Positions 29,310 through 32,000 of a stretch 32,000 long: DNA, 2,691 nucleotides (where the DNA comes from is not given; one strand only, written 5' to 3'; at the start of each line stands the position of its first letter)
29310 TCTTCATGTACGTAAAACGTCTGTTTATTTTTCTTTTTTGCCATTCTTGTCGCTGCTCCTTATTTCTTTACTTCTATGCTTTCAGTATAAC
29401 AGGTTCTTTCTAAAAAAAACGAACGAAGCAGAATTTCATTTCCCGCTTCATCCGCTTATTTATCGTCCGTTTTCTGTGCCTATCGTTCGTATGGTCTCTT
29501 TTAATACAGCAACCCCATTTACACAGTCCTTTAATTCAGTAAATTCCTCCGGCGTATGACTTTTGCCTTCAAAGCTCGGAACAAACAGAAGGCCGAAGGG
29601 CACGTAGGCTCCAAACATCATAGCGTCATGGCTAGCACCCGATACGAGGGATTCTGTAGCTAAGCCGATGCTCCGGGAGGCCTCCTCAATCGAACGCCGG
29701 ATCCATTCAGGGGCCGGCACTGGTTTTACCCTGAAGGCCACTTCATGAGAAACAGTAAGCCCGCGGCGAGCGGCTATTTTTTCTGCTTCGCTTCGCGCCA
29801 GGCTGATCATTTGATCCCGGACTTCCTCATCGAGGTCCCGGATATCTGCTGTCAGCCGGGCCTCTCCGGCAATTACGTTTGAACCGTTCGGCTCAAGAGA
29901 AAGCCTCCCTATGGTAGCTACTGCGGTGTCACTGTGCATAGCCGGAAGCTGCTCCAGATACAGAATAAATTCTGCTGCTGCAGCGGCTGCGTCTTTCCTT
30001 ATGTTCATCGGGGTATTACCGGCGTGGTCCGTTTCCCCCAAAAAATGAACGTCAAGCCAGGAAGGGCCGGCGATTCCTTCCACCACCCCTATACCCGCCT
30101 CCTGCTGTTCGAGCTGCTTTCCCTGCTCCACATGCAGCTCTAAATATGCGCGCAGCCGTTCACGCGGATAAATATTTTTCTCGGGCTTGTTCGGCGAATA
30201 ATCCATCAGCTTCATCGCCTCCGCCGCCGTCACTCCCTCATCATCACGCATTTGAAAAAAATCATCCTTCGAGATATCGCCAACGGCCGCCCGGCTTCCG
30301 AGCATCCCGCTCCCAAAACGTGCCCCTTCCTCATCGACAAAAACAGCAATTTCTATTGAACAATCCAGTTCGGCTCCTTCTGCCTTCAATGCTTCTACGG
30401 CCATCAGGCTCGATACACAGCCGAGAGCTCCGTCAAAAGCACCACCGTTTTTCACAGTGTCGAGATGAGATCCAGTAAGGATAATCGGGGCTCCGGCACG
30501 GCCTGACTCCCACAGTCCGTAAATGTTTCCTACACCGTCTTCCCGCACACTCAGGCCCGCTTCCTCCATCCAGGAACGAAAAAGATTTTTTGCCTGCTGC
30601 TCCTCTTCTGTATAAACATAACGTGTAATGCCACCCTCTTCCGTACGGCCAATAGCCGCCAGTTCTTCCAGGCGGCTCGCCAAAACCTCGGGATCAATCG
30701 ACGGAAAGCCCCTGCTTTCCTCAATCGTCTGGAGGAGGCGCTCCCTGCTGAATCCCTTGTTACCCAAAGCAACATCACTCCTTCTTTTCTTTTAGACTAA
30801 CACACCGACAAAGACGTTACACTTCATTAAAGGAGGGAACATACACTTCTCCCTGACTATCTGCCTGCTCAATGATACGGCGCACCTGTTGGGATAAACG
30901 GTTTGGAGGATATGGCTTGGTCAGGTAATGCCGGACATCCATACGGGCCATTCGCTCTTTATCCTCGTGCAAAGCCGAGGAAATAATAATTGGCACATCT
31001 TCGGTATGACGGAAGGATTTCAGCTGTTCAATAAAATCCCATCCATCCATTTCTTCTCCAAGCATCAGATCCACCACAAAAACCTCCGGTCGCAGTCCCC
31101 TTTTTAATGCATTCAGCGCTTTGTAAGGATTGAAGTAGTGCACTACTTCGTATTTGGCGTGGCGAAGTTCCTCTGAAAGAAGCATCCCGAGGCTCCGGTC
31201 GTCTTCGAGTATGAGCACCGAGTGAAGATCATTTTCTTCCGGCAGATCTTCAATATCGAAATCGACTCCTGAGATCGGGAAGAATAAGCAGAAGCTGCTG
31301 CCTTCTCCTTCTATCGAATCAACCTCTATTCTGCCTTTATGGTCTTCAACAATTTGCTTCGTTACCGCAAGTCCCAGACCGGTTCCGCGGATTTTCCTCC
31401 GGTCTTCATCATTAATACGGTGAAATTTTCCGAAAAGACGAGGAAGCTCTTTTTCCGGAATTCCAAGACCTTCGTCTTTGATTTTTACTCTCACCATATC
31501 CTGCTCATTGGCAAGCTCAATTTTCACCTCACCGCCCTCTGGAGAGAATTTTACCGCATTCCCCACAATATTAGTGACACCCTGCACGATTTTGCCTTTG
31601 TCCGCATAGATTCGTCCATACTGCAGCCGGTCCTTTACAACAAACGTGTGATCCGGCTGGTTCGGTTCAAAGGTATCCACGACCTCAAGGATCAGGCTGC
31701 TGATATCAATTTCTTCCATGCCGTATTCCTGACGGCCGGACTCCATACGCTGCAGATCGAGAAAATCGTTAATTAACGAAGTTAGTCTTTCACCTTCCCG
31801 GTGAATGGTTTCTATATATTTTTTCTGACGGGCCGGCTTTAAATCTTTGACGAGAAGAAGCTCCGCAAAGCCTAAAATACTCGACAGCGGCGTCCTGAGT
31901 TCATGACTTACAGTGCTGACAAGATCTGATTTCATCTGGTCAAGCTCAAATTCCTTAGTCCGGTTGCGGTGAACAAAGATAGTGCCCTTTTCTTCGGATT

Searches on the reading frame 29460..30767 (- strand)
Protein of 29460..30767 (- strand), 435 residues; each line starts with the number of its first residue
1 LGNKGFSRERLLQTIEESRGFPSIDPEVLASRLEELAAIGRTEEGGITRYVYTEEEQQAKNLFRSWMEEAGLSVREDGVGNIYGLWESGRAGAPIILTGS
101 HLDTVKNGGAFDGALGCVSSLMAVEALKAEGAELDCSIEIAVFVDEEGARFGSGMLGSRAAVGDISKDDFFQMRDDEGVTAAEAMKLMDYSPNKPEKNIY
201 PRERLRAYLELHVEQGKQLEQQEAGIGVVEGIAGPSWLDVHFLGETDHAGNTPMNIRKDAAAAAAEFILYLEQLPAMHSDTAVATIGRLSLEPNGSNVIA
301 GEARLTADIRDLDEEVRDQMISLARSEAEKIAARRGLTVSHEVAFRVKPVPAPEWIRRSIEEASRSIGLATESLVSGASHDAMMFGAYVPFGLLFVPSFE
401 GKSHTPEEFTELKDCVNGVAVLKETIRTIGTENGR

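Call 40: search_protein_families(library=ncbifam, proteins=[window:29460-30767:-], max_evalue=0.001)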
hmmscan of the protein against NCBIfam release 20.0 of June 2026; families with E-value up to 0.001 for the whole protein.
window:29460-30767:- (435 aa): 26 families (the best 25 are shown)
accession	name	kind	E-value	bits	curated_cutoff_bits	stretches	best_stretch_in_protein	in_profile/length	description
NF006771.0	PRK09290.1-5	subfamily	2e-140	468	399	1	24-430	4-410/413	allantoate amidohydrolase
TIGR01879.1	hydantase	subfamily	2.9e-118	395.3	204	1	29-426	3-398/401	hydantoinase/carbamoylase family amidase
NF006775.0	PRK09290.2-5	equivalog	7.1e-115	384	479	1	32-432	18-416/419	allantoate amidohydrolase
NF058540.1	Ncarbamyl_ErtE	equivalog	1.7e-109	366.2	520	1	21-429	5-414/418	N-carbamyl-l-glutamate amidohydrolase ErtE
NF006769.0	PRK09290.1-3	subfamily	1.5e-100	336.8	452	1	23-426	9-408/417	allantoate amidohydrolase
NF006768.0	PRK09290.1-1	equivalog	1.8e-96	323.5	532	1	29-426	9-404/411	allantoate deiminase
NF009529.0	PRK12893.1-2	equivalog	3e-96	322.7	508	1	23-430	6-408/411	Zn-dependent hydrolase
NF009527.0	PRK12891.1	subfamily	1.5e-93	314.2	461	1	22-427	6-418/426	Zn-dependent hydrolase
NF006770.0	PRK09290.1-4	equivalog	4.8e-93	312.1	372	1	30-428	6-399/403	allantoate amidohydrolase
NF006773.0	PRK09290.2-2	equivalog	8.4e-92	308.2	584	1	29-427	18-414/419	allantoate amidohydrolase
NF006772.0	PRK09290.2-1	subfamily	5.3e-87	292.4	424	1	22-432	10-418/430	allantoate amidohydrolase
TIGR03176.1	AllC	equivalog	6.9e-81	272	597.75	1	29-426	5-399/406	allantoate deiminase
NF009531.0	PRK12893.1-5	equivalog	7.4e-81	271.8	486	1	22-432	5-414/421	Zn-dependent hydrolase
NF010373.0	PRK13799.1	equivalog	2e-77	261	1087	1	35-429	189-586/591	unknown domain/N-carbamoyl-L-amino acid hydrolase fusion protein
NF009530.0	PRK12893.1-4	subfamily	2.4e-76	257.5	551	1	24-426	7-404/423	Zn-dependent hydrolase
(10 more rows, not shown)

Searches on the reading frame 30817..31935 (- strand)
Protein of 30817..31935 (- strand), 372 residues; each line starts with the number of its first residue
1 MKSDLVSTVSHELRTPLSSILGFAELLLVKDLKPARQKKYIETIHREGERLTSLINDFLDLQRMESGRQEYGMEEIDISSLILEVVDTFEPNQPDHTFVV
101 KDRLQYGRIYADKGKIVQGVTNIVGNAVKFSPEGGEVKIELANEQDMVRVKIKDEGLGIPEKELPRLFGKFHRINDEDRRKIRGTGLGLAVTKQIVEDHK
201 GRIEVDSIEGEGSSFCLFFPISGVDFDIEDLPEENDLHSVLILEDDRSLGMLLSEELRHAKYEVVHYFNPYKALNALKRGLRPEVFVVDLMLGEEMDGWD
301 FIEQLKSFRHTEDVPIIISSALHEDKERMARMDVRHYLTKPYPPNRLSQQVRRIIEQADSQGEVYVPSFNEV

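Call 40: search_protein_families(library=ncbifam, proteins=[window:30817-31935:-], max_evalue=0.001)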
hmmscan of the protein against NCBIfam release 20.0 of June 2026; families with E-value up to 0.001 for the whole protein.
window:30817-31935:- (372 aa): 124 families (the best 25 are shown)
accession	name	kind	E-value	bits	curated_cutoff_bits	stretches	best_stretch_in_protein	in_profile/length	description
NF046044.1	PnpS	equivalog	1.1e-61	209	400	1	1-220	169-390/390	two-component system histidine kinase PnpS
TIGR02956.1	TMAO_torS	equivalog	1.3e-58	199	676.5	1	2-362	464-827/967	TMAO reductase system sensor histidine kinase/response regulator TorS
TIGR02966.1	phoR_proteo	equivalog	4.3e-58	196.9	334.2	1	1-217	113-331/333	phosphate regulon sensor histidine kinase PhoR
NF033092.0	HK_WalK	equivalog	4.2e-57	194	725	1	4-220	374-593/594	cell wall metabolism sensor histidine kinase WalK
NF038297.2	hybrid_HK_HrmK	equivalog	1.4e-53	182.5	725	1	2-351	235-604/607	hybrid histidine kinase/response regulator HrmK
NF008302.0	PRK11091.1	equivalog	4.9e-51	173.8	838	1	2-361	283-649/779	aerobic respiration two-component sensor histidine kinase ArcB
NF008318.0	PRK11107.1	equivalog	1.9e-47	161.9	890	2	1-267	292-566/920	two-component sensor histidine kinase BarA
NF047465.1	hybrid_HK_LvrA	exception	1.6e-46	158.8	1200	2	1-222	201-423/819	hybrid histidine kinase/response regulator LvrA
NF047874.1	MASE3_PAS_HK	subfamily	8.4e-45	153.7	560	1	1-226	397-630/655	MASE3 domain-containing sensor histidine kinase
NF041735.1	hist_kin_RppB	equivalog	2.4e-44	151.8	400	1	7-219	221-437/438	two-component system sensor histidine kinase RppB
TIGR01386.1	cztS_silS_copS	subfamily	1.2e-43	149.8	292.55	1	7-220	246-457/457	heavy metal sensor histidine kinase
NF008312.0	PRK11100.1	equivalog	1.6e-42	145.9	356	1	5-218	259-471/477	two-component system sensor histidine kinase CreC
NF045911.1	TCSHisKinNblS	equivalog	3.3e-41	141.3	1000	1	2-217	388-616/621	two-component system sensor histidine kinase NblS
NF033093.1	HK_VicK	exception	1.6e-40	139.1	680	1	5-222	212-436/448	cell wall metabolism sensor histidine kinase VicK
NF033091.0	HK_VanS_ACDEFG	equivalog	2.6e-40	138.3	400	1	2-209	74-283/293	vancomycin resistance histidine kinase VanS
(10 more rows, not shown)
